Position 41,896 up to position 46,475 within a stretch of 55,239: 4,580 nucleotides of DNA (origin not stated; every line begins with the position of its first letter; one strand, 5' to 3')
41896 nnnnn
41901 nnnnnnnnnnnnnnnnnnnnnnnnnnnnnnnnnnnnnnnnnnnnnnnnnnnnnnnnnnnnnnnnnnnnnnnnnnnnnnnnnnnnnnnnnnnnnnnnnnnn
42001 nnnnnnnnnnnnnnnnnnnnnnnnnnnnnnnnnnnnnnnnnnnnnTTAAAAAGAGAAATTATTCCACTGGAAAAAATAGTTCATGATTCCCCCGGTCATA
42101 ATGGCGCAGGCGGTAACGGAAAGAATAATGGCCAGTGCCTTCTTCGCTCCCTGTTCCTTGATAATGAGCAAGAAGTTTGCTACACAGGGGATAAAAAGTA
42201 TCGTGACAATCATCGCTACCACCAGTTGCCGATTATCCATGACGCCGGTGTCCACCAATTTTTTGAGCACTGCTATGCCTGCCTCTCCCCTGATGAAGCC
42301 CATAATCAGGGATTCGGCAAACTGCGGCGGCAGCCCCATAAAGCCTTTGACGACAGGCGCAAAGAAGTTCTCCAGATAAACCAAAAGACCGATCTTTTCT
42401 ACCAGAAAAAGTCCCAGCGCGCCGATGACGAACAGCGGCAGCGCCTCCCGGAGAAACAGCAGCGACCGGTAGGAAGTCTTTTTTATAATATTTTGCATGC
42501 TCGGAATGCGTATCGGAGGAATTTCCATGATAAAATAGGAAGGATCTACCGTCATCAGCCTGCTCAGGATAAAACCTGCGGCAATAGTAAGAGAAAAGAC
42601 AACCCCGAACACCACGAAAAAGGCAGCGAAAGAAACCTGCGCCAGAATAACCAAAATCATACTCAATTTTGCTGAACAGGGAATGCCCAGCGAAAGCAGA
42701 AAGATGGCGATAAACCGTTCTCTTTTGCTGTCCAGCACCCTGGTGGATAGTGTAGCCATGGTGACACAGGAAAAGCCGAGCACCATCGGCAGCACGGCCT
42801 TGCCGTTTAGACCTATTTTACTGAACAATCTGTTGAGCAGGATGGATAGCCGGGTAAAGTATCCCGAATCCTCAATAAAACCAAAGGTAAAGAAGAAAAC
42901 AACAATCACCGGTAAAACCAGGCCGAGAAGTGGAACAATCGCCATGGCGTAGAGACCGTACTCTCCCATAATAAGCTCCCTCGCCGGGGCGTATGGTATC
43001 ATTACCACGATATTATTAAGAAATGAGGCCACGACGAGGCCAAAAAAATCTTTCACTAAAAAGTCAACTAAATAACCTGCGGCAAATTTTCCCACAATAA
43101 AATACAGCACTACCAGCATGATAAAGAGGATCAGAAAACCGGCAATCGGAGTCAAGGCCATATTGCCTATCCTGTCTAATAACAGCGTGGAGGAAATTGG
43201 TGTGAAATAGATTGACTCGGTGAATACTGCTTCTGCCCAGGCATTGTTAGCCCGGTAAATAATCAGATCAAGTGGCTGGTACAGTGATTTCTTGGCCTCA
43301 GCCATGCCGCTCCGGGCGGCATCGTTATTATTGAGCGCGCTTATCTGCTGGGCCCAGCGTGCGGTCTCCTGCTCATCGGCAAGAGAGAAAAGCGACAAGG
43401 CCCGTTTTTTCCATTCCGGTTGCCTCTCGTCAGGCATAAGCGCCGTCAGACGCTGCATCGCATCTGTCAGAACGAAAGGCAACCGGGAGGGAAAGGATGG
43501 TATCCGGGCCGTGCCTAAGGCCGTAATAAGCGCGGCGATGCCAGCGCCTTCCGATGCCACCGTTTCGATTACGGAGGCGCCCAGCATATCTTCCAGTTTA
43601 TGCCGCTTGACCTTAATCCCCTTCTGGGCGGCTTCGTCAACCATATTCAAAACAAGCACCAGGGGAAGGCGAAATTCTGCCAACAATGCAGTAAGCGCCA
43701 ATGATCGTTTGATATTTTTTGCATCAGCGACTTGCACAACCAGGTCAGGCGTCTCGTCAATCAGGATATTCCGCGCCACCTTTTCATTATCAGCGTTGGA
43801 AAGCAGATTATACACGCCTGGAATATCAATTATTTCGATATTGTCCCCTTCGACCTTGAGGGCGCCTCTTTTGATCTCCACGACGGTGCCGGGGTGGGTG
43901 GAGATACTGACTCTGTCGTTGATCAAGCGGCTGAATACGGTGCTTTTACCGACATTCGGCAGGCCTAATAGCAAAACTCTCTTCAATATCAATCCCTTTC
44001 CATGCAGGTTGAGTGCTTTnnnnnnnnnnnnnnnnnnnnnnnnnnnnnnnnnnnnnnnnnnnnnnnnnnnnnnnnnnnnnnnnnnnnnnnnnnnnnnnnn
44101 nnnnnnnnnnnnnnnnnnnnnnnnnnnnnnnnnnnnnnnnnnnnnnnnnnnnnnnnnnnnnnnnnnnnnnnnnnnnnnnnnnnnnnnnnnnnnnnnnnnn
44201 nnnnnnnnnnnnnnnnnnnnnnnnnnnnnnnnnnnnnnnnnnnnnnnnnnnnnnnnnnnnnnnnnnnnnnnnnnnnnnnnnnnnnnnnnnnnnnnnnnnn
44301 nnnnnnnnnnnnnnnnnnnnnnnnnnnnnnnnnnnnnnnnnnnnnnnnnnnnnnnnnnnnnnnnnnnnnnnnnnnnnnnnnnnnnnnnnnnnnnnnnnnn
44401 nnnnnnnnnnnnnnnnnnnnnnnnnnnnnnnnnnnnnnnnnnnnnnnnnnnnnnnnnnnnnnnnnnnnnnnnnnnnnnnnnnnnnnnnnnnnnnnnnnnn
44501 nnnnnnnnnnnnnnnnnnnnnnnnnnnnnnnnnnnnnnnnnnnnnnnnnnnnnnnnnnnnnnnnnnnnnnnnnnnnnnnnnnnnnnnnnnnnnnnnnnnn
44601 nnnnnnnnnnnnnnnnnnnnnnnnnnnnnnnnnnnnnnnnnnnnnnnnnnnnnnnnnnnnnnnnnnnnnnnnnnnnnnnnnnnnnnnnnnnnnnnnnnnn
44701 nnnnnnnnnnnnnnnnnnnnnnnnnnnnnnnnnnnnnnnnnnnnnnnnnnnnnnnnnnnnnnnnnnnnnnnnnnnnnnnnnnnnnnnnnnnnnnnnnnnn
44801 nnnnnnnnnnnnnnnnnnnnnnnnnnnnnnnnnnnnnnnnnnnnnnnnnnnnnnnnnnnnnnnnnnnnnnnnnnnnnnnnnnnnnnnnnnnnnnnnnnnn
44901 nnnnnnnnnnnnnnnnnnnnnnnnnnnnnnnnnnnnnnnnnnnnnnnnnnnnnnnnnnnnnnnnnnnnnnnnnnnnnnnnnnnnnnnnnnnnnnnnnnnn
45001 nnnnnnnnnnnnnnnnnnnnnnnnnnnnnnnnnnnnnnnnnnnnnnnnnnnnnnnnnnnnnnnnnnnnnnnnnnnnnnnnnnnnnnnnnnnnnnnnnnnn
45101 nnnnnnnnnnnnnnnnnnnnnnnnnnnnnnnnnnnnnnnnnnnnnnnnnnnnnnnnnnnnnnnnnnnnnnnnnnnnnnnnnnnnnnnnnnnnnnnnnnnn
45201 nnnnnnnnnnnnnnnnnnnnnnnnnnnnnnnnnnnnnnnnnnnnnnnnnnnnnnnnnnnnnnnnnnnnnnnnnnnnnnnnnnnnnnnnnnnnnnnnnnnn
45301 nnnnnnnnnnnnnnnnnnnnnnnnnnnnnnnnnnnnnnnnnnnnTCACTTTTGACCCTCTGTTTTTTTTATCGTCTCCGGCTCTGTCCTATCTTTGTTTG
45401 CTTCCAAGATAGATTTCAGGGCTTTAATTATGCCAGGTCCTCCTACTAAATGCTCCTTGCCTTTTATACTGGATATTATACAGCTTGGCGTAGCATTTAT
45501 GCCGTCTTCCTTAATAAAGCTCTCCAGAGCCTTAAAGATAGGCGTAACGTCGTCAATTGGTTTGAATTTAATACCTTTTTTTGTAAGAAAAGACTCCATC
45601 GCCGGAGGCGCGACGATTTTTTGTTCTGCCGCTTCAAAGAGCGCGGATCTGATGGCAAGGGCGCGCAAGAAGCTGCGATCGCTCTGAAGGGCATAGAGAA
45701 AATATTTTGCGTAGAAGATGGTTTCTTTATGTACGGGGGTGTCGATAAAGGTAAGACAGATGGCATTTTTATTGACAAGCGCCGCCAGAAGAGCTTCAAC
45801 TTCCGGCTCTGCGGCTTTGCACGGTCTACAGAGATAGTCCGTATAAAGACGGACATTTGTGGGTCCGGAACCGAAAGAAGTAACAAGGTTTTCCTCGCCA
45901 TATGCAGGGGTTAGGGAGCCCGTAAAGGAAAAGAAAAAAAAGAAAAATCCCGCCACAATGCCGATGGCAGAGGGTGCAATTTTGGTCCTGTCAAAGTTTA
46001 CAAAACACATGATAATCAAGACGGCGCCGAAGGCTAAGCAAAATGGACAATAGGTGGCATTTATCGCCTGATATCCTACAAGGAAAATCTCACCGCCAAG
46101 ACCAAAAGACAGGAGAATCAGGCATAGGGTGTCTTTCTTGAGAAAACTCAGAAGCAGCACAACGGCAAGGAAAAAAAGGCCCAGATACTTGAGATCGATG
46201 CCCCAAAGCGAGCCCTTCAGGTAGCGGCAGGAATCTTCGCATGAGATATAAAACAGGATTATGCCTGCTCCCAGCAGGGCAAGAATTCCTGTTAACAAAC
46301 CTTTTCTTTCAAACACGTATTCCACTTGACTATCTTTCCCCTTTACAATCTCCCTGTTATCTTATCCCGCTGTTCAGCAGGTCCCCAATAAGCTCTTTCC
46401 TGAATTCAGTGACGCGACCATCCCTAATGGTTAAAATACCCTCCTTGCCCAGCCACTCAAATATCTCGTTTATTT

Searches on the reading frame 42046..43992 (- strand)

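Call 23: search_protein_families(library=pfam, proteins=[window:42046-43992:-], max_evalue=0.0001)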
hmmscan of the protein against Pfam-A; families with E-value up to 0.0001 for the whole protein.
window:42046-43992:- (648 aa): 5 families
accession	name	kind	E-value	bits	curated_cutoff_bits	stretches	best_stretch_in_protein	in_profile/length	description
PF02421.24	FeoB_N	-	3.6e-47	160.2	27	1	5-158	2-155/156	Ferrous iron transport protein B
PF07670.19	Gate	-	1.4e-25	90.2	29.6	2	359-451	4-102/104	Nucleoside recognition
PF01926.29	MMR_HSR1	-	2.1e-18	66.9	21.9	1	5-116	1-112/113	50S ribosome-binding GTPase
PF07664.17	FeoB_C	-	1.8e-10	40.8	26.6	1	459-507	2-52/54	Ferrous iron transport protein B C terminus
PF09439.16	SRPRB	-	7e-05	22.7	25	0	4-67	4-63/178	Signal recognition particle receptor beta subunit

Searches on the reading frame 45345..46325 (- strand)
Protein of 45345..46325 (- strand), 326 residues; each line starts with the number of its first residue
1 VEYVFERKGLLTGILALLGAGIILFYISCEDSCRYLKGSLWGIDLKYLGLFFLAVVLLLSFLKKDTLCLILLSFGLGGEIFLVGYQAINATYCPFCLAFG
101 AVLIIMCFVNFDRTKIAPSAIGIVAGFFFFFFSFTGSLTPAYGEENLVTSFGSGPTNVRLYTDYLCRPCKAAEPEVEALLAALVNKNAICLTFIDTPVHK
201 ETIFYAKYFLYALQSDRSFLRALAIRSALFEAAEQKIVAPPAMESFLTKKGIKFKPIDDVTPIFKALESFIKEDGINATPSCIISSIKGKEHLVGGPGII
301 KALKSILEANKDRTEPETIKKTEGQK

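Call 23: search_protein_families(library=pfam, proteins=[window:45345-46325:-], max_evalue=0.0001)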
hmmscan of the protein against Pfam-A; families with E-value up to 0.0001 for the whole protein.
window:45345-46325:- (326 aa): 1 family
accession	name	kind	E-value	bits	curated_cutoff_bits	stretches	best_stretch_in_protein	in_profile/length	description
PF13462.12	Thioredoxin_4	-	1.3e-05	25.9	23.2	1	155-285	14-146/165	Thioredoxin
